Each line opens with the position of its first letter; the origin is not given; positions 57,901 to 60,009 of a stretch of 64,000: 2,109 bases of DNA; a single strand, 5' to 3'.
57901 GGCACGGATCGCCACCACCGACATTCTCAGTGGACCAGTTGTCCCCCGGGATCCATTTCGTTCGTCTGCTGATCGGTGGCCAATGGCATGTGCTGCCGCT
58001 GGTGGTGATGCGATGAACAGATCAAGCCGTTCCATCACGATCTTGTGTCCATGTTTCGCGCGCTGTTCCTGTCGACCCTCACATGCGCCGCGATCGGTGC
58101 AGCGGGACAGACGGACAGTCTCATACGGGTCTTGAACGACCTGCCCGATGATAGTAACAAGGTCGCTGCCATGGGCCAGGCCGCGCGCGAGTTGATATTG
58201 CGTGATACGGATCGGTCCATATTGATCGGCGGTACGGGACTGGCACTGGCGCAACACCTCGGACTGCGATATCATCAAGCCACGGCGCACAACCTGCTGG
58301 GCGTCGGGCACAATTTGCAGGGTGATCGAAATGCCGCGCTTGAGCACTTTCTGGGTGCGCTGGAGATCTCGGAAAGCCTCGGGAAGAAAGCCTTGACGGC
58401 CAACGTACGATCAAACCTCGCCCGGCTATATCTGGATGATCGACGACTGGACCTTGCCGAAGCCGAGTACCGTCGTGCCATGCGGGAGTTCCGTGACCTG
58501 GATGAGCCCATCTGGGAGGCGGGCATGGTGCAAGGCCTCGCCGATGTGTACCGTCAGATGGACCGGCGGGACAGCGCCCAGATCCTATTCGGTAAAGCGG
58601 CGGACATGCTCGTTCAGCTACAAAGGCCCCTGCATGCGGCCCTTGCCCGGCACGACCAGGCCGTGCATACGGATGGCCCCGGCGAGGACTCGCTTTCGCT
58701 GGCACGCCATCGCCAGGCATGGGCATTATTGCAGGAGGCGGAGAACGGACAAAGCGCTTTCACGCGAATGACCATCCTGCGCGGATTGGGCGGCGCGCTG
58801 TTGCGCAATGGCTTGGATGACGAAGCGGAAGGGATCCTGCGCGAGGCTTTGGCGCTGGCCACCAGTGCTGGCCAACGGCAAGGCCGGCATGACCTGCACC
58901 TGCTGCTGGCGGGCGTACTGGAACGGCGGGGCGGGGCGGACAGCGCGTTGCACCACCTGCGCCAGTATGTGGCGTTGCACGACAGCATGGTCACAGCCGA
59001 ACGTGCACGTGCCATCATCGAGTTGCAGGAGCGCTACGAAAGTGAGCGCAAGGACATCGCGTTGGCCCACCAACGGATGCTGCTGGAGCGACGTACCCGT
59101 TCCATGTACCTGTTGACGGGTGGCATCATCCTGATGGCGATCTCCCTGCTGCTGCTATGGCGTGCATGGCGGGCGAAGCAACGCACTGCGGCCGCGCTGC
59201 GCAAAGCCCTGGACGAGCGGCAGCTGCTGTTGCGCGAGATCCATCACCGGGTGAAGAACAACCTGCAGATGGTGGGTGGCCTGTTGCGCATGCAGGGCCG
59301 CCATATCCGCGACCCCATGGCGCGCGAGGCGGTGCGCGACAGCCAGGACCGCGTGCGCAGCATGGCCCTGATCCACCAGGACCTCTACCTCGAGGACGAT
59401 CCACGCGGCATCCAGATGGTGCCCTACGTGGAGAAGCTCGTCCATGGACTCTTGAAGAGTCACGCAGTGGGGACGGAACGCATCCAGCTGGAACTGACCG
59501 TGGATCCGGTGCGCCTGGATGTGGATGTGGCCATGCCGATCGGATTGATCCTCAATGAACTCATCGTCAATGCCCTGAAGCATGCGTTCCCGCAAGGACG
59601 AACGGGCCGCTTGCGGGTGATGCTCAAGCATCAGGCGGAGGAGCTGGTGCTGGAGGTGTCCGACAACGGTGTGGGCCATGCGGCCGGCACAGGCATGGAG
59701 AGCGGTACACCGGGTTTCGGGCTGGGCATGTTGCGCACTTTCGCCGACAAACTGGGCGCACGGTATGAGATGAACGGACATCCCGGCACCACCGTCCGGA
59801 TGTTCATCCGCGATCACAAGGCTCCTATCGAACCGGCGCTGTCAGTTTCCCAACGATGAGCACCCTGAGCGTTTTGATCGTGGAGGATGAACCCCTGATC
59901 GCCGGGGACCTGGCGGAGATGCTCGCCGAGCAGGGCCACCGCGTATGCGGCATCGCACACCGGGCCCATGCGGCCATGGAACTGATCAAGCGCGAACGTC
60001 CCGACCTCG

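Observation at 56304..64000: Tandem paralogous modules: T9SS cargo gene, then TPR-sensor HisKA_2 kinase, then LytTR/REC regulator, repeated twice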

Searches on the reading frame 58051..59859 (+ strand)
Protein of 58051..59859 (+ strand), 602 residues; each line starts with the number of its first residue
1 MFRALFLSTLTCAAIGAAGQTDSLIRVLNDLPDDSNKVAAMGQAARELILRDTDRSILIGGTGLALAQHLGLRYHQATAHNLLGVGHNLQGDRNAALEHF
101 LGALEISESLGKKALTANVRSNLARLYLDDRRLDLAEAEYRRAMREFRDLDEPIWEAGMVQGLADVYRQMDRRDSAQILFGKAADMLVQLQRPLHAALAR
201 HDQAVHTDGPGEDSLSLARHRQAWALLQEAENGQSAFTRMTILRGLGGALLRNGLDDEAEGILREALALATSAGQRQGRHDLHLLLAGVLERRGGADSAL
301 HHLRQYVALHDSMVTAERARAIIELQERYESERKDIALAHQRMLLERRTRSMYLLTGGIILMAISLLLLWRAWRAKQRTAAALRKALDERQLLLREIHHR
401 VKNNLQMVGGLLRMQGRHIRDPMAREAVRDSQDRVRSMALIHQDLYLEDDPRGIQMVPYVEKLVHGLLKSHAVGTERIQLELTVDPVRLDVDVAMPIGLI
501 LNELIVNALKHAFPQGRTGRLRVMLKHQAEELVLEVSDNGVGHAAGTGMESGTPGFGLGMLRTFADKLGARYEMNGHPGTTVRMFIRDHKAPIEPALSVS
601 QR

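Call 5: search_protein_families(library=pfam, proteins=[window:58051-59859:+], max_evalue=0.01)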
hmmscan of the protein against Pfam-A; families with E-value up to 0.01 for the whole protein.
window:58051-59859:+ (602 aa): 11 families
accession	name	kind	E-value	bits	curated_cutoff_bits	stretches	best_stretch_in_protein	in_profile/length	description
PF07568.18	HisKA_2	-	2.8e-26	91.8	22.3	1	396-470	1-75/76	Histidine kinase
PF13424.12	TPR_12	-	1.3e-14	54.6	30.1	2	77-145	3-73/77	Tetratricopeptide repeat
PF13581.12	HATPase_c_2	-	1.4e-12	48.1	27.4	1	487-584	22-125/127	Histidine kinase-like ATPase domain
PF02518.31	HATPase_c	-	1.3e-08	35.6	26.4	1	496-587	5-108/111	Histidine kinase-, DNA gyrase B-, and HSP90-like ATPase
PF07719.23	TPR_2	-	1.8e-05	25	27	0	119-147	3-31/34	Tetratricopeptide repeat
PF13374.12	TPR_10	-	2.5e-05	24.6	27.5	0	240-270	2-32/42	Tetratricopeptide repeat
PF13181.12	TPR_8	-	3.6e-05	24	25.7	0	120-144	4-28/34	Tetratricopeptide repeat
PF13176.12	TPR_7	-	5.5e-05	23.4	27.9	0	243-276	2-35/36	Tetratricopeptide repeat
PF07536.20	HWE_HK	-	0.00013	23.1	22.8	1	396-456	1-58/83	HWE histidine kinase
PF17874.7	TPR_MalT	-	0.0011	18.8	45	1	75-231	38-188/336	MalT-like TPR region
PF13428.12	TPR_14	-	0.0019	19.1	23.5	0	243-270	4-31/44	Tetratricopeptide repeat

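Call 14: find_encoding_contigs(protein=window:58051-59859:+, flank=10000, max_places=6)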
Protein window:58051-59859:+ (602 aa): no gene with exactly this product is on record in the collection.
